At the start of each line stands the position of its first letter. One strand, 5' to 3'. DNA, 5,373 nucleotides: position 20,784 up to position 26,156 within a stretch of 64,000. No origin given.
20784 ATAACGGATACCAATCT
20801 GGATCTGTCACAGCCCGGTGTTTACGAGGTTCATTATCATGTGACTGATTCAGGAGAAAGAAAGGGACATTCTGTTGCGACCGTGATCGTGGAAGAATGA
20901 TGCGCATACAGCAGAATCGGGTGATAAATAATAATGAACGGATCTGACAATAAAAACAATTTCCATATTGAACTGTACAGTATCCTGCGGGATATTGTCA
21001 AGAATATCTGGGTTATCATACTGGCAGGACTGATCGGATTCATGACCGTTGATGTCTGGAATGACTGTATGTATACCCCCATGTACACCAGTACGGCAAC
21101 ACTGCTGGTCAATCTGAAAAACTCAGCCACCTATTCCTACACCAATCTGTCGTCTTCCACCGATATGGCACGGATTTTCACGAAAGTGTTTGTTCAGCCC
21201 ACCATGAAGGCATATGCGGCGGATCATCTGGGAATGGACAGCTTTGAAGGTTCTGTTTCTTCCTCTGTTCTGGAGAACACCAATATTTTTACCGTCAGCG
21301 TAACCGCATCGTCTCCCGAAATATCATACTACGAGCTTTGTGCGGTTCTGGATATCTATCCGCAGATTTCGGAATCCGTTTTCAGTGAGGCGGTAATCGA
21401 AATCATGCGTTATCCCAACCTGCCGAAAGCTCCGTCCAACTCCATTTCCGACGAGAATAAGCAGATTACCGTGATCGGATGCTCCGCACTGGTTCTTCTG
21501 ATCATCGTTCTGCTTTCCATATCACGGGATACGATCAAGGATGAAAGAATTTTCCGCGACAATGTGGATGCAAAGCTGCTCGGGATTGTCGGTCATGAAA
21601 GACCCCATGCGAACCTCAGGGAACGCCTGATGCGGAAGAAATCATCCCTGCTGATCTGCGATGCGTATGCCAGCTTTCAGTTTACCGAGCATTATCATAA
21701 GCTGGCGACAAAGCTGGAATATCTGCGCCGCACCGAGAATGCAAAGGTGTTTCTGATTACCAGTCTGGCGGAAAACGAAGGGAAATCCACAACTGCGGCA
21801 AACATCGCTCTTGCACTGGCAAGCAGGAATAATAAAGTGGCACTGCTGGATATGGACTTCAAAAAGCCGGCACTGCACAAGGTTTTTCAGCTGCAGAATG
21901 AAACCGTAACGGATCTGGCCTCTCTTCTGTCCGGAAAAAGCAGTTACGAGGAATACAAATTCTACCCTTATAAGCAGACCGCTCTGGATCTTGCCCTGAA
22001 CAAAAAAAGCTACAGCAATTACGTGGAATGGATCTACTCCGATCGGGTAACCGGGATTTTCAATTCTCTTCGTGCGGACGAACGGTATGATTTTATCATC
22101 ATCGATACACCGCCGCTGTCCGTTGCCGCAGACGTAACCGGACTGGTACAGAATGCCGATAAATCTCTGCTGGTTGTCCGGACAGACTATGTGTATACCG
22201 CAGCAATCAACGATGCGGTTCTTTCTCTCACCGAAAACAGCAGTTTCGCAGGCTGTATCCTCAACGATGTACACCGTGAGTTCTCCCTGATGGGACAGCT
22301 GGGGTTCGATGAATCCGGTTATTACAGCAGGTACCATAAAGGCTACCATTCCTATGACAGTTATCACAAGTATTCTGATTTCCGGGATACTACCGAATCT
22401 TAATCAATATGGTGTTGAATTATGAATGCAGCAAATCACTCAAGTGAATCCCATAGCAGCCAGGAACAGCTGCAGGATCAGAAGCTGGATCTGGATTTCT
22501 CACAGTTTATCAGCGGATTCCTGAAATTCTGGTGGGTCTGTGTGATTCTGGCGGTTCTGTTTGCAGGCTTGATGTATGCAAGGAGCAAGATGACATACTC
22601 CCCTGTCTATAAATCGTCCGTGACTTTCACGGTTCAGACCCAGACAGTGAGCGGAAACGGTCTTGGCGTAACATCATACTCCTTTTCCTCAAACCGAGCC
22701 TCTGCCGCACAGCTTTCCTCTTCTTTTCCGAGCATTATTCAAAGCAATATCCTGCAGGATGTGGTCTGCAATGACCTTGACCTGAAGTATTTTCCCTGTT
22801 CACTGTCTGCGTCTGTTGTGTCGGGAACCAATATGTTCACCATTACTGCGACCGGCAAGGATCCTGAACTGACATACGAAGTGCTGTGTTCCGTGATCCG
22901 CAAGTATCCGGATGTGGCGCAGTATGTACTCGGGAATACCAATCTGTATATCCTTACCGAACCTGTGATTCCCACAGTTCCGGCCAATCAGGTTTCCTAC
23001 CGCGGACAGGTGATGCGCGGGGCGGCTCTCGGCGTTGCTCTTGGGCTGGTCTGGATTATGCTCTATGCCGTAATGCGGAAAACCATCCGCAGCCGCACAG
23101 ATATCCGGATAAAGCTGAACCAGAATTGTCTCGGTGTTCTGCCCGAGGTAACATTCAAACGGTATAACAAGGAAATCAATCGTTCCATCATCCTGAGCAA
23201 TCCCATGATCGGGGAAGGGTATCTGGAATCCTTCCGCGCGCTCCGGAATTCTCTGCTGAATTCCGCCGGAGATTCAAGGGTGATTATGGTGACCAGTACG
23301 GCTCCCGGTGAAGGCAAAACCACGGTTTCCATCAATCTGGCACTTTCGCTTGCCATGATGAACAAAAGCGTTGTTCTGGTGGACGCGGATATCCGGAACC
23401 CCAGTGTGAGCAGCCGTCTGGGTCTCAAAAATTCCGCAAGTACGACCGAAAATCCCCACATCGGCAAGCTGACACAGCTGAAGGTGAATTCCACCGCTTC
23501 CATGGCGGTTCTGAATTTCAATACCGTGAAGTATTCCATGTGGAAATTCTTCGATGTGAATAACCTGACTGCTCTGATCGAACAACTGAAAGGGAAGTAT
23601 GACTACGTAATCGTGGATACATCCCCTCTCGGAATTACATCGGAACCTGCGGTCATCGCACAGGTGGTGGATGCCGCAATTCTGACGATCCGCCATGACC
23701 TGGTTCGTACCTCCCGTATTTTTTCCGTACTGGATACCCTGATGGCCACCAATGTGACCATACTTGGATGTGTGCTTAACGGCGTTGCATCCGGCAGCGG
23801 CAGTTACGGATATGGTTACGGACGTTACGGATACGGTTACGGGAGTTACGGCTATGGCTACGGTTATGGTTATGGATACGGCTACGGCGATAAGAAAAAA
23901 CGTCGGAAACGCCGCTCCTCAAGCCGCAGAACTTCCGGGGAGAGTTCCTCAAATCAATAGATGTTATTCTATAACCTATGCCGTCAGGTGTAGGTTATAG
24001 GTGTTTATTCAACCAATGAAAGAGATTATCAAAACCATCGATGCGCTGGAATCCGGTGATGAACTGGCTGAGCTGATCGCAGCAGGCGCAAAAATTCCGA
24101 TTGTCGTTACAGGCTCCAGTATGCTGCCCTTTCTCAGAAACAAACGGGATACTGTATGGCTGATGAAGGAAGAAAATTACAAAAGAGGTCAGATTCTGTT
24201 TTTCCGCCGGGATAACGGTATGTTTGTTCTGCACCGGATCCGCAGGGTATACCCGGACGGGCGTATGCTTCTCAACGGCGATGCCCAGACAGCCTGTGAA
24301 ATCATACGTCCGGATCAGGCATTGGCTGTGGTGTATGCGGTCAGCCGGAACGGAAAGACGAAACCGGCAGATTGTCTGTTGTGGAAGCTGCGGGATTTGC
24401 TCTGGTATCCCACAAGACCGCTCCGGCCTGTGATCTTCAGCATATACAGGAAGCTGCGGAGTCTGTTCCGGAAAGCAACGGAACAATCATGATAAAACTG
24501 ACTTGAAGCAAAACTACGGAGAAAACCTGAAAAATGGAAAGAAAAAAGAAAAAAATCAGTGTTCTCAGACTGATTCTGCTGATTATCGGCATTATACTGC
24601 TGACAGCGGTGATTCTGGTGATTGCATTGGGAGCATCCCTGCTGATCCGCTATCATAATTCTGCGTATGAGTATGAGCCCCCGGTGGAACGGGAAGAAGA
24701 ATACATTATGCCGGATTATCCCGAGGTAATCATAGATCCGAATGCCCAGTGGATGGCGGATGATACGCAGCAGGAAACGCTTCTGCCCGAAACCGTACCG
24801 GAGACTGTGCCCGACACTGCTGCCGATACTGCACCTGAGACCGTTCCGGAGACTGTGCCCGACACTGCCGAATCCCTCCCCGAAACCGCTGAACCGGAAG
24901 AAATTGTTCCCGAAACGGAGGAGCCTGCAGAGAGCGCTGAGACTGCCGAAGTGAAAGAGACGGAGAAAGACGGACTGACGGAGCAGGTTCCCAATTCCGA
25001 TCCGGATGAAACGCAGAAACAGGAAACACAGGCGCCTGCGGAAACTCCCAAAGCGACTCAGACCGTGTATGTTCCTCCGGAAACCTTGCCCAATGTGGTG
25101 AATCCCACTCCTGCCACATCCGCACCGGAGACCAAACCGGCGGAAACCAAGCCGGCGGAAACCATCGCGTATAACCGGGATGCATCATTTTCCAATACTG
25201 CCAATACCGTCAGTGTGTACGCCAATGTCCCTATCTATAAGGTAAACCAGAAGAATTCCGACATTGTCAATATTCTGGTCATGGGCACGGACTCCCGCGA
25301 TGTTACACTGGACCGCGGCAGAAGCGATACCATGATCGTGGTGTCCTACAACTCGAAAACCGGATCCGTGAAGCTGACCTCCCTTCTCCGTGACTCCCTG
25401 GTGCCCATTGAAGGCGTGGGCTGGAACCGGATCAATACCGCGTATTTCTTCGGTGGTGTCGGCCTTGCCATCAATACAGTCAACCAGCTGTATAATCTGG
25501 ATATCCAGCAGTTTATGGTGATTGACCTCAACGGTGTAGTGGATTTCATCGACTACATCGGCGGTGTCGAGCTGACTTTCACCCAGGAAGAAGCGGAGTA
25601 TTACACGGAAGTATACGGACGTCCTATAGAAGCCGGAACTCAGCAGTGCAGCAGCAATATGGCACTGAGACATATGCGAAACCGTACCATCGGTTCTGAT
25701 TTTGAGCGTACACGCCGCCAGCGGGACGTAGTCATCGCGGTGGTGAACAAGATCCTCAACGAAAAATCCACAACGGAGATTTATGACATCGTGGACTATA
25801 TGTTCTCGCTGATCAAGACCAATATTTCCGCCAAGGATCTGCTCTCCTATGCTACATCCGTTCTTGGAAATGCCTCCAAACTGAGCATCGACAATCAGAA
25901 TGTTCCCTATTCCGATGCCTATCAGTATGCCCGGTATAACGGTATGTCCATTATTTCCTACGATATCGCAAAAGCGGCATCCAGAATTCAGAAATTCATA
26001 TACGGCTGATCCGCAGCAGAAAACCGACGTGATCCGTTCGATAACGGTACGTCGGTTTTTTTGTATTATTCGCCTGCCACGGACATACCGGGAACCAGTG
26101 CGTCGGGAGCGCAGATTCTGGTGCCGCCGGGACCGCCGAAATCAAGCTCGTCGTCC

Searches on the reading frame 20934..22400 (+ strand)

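Call 74: search_protein_families(library=pfam, proteins=[window:20934-22400:+], max_evalue=0.001)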
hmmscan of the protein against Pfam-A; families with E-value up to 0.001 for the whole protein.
window:20934-22400:+ (489 aa): 5 families
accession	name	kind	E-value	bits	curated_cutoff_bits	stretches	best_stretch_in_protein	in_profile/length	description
PF13614.12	AAA_31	-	6.5e-11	42.9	27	1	283-420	14-152/177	AAA domain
PF10609.15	ParA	-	2.9e-09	37.1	27.1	1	283-415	16-142/246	NUBPL iron-transfer P-loop NTPase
PF01656.29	CbiA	-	3.1e-08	34.1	25.4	1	274-381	2-54/125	CobQ/CobB/MinD/ParA nucleotide binding domain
PF09140.17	MipZ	-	4.1e-06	26.7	20.7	1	282-394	12-109/262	ATPase MipZ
PF02706.20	Wzz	-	4.3e-05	24.2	25.5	1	12-89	3-81/91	Chain length determinant protein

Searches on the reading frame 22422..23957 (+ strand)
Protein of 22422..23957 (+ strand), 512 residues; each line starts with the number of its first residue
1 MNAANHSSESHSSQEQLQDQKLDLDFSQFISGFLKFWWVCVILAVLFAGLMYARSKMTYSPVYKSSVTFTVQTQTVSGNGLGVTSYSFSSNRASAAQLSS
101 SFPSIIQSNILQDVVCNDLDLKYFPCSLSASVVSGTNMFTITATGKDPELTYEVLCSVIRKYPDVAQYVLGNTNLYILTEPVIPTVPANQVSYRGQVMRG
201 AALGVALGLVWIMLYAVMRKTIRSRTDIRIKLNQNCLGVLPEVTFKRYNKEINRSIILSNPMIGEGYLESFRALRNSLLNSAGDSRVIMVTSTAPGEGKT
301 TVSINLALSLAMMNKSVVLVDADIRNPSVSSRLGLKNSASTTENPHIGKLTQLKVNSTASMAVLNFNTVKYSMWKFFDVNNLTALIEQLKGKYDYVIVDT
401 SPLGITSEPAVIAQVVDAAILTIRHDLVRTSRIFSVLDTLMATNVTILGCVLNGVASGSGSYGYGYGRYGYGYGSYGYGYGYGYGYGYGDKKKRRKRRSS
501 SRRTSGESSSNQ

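Call 74: search_protein_families(library=pfam, proteins=[window:22422-23957:+], max_evalue=0.001)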
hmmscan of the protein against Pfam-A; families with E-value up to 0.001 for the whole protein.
window:22422-23957:+ (512 aa): 7 families
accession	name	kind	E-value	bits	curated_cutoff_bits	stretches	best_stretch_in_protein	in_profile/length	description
PF10609.15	ParA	-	3.2e-14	53.4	27.1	1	286-453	4-173/246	NUBPL iron-transfer P-loop NTPase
PF13614.12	AAA_31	-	4.7e-12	46.6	27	1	286-413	2-139/177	AAA domain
PF01656.29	CbiA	-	6.3e-11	42.8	25.4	1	288-457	1-85/125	CobQ/CobB/MinD/ParA nucleotide binding domain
PF09140.17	MipZ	-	1.9e-06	27.8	20.7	1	287-401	2-108/262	ATPase MipZ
PF01268.25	FTHFS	-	3.4e-06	26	27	1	280-341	49-110/556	Formate--tetrahydrofolate ligase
PF02706.20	Wzz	-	5.5e-06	27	25.5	1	24-118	3-90/91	Chain length determinant protein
PF02374.21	ArsA_ATPase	-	0.00032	20.4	24.3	0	288-323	4-38/305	Anion-transporting ATPase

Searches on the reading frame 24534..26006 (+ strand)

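Call 74: search_protein_families(library=pfam, proteins=[window:24534-26006:+], max_evalue=0.001)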
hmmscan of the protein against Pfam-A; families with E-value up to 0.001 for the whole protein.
window:24534-26006:+ (491 aa): 1 family
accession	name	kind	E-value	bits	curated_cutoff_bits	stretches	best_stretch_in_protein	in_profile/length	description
PF03816.19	LytR_cpsA_psr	-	1.6e-31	110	24.6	1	263-408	1-149/150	LytR_cpsA_psr family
